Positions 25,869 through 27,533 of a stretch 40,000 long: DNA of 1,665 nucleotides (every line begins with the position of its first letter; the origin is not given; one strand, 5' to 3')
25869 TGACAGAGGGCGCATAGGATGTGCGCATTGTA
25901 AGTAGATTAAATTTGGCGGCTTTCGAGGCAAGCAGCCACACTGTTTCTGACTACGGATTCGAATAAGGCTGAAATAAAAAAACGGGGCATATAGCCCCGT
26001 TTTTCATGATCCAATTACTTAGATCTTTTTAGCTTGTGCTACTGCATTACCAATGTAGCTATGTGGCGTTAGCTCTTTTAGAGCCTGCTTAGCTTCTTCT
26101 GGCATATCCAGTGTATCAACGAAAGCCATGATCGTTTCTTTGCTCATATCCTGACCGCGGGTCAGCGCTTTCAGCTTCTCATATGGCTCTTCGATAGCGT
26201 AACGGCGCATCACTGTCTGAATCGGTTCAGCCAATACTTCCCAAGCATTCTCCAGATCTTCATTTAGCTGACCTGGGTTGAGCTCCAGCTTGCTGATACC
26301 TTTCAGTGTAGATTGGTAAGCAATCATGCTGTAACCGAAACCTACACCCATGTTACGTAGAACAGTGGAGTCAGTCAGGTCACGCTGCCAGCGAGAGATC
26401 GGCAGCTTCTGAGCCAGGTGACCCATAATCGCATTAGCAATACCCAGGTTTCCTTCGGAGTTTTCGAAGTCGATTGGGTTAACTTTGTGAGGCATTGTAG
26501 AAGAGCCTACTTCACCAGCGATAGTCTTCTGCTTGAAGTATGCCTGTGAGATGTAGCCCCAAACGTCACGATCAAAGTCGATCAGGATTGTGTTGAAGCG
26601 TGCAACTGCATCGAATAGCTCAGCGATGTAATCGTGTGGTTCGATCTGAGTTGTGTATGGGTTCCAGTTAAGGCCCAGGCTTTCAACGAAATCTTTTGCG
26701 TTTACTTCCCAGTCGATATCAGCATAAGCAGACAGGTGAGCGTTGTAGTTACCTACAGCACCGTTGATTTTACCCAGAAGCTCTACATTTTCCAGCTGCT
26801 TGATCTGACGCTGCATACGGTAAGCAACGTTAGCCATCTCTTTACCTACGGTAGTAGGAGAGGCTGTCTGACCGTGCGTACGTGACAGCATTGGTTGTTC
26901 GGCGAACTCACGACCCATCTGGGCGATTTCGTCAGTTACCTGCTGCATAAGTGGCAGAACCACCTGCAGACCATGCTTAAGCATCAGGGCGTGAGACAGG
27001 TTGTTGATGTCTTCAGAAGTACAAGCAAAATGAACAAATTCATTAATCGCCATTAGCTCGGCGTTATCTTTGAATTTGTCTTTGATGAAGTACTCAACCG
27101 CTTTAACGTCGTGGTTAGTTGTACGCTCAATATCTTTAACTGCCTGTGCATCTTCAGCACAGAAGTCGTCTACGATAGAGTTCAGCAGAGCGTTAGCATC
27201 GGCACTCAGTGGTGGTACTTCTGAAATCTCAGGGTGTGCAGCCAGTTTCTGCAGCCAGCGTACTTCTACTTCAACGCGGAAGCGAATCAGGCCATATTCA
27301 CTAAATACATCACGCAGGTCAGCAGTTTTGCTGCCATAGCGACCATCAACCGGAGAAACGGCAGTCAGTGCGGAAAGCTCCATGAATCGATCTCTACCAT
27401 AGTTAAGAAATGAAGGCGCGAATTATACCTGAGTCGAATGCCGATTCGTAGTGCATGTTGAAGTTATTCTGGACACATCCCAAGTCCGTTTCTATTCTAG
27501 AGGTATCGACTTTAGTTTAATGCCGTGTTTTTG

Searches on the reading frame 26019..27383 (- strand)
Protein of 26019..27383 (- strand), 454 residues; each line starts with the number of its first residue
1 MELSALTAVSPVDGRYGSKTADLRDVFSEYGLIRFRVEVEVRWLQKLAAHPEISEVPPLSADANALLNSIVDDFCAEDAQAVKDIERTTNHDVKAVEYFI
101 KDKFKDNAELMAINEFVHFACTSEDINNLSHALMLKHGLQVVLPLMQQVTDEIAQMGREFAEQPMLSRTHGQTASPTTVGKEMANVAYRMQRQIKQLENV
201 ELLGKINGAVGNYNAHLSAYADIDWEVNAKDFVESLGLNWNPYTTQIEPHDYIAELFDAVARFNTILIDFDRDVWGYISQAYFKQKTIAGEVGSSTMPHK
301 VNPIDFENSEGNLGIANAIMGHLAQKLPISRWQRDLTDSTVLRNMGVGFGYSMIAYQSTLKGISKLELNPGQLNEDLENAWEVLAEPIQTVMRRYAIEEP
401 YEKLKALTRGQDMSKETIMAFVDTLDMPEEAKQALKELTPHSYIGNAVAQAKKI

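Call 21: find_encoding_contigs(protein=window:26019-27383:-, flank=10000, max_places=6)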
Protein window:26019-27383:- (454 aa): 1 contig read that carries it; 1 place shown.
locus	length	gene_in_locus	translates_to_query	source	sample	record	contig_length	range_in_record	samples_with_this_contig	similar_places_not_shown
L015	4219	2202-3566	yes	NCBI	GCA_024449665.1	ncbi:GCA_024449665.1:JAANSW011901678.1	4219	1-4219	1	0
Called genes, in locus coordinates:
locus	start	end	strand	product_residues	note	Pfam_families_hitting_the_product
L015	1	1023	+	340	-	?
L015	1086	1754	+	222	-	PF04356:DUF489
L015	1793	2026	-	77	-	-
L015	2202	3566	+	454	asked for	PF00206:Lyase_1, PF08328:ASL_C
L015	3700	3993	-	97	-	PF07045:DUF1330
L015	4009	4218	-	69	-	?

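Call 30: find_homologous_proteins(query=window:26019-27383:-, max_evalue=1e-100)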
Query window:26019-27383:- (454 aa): 8000 proteins with E <= 1e-100 among 8000 candidates; the best 120 are listed.
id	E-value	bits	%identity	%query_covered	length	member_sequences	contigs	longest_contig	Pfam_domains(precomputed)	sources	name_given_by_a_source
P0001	0.0e+0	1021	100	100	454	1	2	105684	PF08328.17,PF00206.26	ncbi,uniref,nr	ncbi:adenylosuccinate lyase [Neptuniibacter sp.]|uniref:adenylosuccinate lyase n=1 Tax=Neptuniibacte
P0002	3.1e-291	983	96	100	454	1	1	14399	PF08328.17,PF00206.26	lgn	-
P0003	1.2e-290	981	96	100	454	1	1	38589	PF08328.17,PF00206.26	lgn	-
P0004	1.6e-290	981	96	100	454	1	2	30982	PF08328.17,PF00206.26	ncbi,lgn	ncbi:MAG: adenylosuccinate lyase [Neptuniibacter sp.]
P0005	4.1e-290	980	96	100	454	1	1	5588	PF08328.17,PF00206.26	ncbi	-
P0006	4.7e-290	979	95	100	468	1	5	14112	PF08328.17,PF00206.26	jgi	jgi:adenylosuccinate lyase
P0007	5.7e-290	979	96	100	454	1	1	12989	PF08328.17,PF00206.26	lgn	-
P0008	5.1e-289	976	96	100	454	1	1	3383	PF08328.17,PF00206.26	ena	-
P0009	5.2e-289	976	96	100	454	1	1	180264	PF08328.17,PF00206.26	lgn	-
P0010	1.3e-288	975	95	100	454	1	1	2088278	PF08328.17,PF00206.26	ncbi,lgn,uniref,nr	ncbi:adenylosuccinate lyase [Neptuniibacter caesariensis]|uniref:Adenylosuccinate lyase n=1 Tax=Nept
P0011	1.4e-288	975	94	100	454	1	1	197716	PF08328.17,PF00206.26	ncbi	ncbi:MAG: adenylosuccinate lyase [Neptuniibacter sp.]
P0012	1.8e-288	974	95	100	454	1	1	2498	PF08328.17,PF00206.26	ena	-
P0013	3.7e-288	973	95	100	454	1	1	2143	PF08328.17,PF00206.26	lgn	-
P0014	7.1e-288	972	95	100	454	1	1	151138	PF08328.17,PF00206.26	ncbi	ncbi:MAG: adenylosuccinate lyase [Neptuniibacter sp.]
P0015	9.8e-288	972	95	100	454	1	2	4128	PF08328.17,PF00206.26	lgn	-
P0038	2.6e-283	957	94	100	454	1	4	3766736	PF08328.17,PF00206.26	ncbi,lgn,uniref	ncbi:adenylosuccinate lyase [Neptuniibacter sp. SY11_33]|uniref:adenylosuccinate lyase n=1 Tax=Neptu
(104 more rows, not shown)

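Call 31: find_encoding_contigs(protein=P0009, flank=10000, max_places=2)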
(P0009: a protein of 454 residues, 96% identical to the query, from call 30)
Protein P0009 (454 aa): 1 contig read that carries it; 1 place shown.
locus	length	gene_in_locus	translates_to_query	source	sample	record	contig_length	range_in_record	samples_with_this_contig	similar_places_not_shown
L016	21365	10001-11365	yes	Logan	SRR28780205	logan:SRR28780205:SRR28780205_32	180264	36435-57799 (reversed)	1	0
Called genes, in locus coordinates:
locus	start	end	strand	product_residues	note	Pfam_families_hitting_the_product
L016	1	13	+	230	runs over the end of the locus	PF00072:Response_reg, PF00486:Trans_reg_C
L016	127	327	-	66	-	-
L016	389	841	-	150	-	-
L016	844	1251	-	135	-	PF13673:Acetyltransf_10, PF00583:Acetyltransf_1, PF13508:Acetyltransf_7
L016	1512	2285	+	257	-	PF00005:ABC_tran, PF02463:SMC_N (weak), PF13304:AAA_21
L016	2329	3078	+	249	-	PF00497:SBP_bac_3, PF10613:Lig_chan-Glu_bd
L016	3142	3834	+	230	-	PF00528:BPD_transp_1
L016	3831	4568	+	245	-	PF00528:BPD_transp_1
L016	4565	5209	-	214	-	PF01810:LysE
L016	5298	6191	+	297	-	PF00126:HTH_1, PF03466:LysR_substrate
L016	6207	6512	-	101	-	PF07978:NIPSNAP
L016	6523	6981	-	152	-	PF02391:MoaE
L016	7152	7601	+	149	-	PF00293:NUDIX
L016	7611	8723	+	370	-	PF02540:NAD_synthase (weak), PF02568:ThiI (weak), PF03054:tRNA_Me_trans, PF20259:tRNA_Me_trans_M, PF20258:tRNA_Me_trans_C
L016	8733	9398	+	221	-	PF04356:DUF489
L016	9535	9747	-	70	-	-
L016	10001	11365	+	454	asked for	PF00206:Lyase_1, PF08328:ASL_C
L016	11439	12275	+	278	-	PF12146:Hydrolase_4, PF00561:Abhydrolase_1, PF12697:Abhydrolase_6, PF03096:Ndr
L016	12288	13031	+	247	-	PF00588:SpoU_methylase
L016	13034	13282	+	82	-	-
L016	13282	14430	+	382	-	PF08007:JmjC_2, PF20514:WHD_ROXA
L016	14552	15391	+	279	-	PF00378:ECH_1, PF16113:ECH_2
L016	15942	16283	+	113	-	-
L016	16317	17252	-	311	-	PF00126:HTH_1, PF03466:LysR_substrate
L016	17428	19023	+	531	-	PF00463:ICL, PF13714:PEP_mutase, PF00463:ICL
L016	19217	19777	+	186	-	-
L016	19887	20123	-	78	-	-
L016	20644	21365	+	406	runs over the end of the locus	PF06779:MFS_4, PF07690:MFS_1, PF00083:Sugar_tr, PF12832:MFS_1_like (weak), PF07690:MFS_1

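Call 32: find_encoding_contigs(protein=P0010, flank=10000, max_places=2)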
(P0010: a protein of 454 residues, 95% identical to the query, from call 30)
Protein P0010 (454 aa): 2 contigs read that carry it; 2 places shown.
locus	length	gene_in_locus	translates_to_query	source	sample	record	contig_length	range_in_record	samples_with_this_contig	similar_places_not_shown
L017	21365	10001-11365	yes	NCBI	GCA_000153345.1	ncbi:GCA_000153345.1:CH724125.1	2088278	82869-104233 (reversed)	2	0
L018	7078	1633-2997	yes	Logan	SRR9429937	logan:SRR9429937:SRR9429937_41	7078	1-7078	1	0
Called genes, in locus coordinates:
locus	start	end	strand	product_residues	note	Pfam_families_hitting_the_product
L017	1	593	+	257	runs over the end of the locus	PF02463:SMC_N (weak), PF00005:ABC_tran, PF13304:AAA_21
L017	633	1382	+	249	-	PF00497:SBP_bac_3, PF10613:Lig_chan-Glu_bd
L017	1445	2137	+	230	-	PF00528:BPD_transp_1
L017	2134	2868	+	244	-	PF00528:BPD_transp_1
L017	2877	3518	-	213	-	PF01810:LysE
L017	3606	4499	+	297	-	PF00126:HTH_1, PF03466:LysR_substrate (weak)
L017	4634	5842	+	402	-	PF00990:GGDEF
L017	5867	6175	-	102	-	PF07978:NIPSNAP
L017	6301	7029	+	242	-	PF00990:GGDEF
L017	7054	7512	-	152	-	PF02391:MoaE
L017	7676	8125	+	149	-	PF00293:NUDIX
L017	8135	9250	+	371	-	PF02540:NAD_synthase (weak), PF02568:ThiI (weak), PF03054:tRNA_Me_trans, PF20259:tRNA_Me_trans_M, PF20258:tRNA_Me_trans_C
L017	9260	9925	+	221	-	PF04356:DUF489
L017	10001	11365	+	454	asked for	PF00206:Lyase_1, PF08328:ASL_C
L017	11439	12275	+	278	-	PF12146:Hydrolase_4, PF00561:Abhydrolase_1, PF00975:Thioesterase (faint), PF12697:Abhydrolase_6, PF03096:Ndr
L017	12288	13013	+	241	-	PF00588:SpoU_methylase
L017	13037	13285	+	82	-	-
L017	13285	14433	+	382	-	PF08007:JmjC_2, PF20514:WHD_ROXA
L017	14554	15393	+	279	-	PF00378:ECH_1, PF16113:ECH_2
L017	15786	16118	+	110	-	PF00893:Multi_Drug_Res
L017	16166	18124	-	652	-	PF12729:4HB_MCP_1, PF00672:HAMP (faint), PF00015:MCPsignal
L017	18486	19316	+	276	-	PF02311:AraC_binding, PF00165:HTH_AraC, PF12833:HTH_18, PF00165:HTH_AraC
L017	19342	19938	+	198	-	PF01810:LysE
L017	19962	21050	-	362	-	PF04371:PAD_porph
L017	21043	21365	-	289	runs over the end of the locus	PF00126:HTH_1, PF03466:LysR_substrate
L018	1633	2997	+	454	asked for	PF00206:Lyase_1, PF08328:ASL_C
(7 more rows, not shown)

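Call 33: find_encoding_contigs(protein=P0038, flank=10000, max_places=2)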
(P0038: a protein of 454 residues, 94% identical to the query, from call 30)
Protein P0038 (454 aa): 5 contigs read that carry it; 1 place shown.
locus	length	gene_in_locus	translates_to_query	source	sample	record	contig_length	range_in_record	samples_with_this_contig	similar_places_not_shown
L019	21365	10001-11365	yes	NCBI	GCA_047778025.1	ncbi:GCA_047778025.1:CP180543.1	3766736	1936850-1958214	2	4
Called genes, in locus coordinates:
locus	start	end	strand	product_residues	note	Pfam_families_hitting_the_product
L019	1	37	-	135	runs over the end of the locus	PF00583:Acetyltransf_1, PF13673:Acetyltransf_10, PF13508:Acetyltransf_7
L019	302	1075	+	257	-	PF02463:SMC_N (weak), PF00005:ABC_tran, PF13304:AAA_21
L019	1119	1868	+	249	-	PF00497:SBP_bac_3, PF10613:Lig_chan-Glu_bd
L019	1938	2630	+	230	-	PF00528:BPD_transp_1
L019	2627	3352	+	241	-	PF00528:BPD_transp_1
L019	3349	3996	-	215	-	PF01810:LysE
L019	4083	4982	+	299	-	PF00126:HTH_1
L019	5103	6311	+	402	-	PF00990:GGDEF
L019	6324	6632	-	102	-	PF07978:NIPSNAP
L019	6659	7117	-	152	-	PF02391:MoaE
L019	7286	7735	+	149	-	PF00293:NUDIX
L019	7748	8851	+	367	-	PF02540:NAD_synthase (weak), PF02568:ThiI (weak), PF03054:tRNA_Me_trans, PF20259:tRNA_Me_trans_M, PF20258:tRNA_Me_trans_C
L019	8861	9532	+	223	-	PF04356:DUF489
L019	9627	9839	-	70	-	-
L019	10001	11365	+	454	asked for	PF00206:Lyase_1, PF08328:ASL_C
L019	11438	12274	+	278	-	PF12146:Hydrolase_4, PF00561:Abhydrolase_1, PF12697:Abhydrolase_6, PF03096:Ndr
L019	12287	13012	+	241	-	PF00588:SpoU_methylase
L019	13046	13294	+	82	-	-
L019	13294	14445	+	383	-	PF08007:JmjC_2, PF20514:WHD_ROXA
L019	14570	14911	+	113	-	-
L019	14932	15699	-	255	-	-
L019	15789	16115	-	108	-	-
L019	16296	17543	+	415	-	PF04851:ResIII (weak), PF00270:DEAD, PF00271:Helicase_C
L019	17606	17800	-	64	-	-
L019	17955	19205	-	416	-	PF03453:MoeA_N, PF00994:MoCF_biosynth, PF03454:MoeA_C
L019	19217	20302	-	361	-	PF12804:NTP_transf_3, PF03205:MobB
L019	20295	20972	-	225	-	PF02463:SMC_N (faint), PF00005:ABC_tran, PF13304:AAA_21 (weak)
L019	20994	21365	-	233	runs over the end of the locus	PF00528:BPD_transp_1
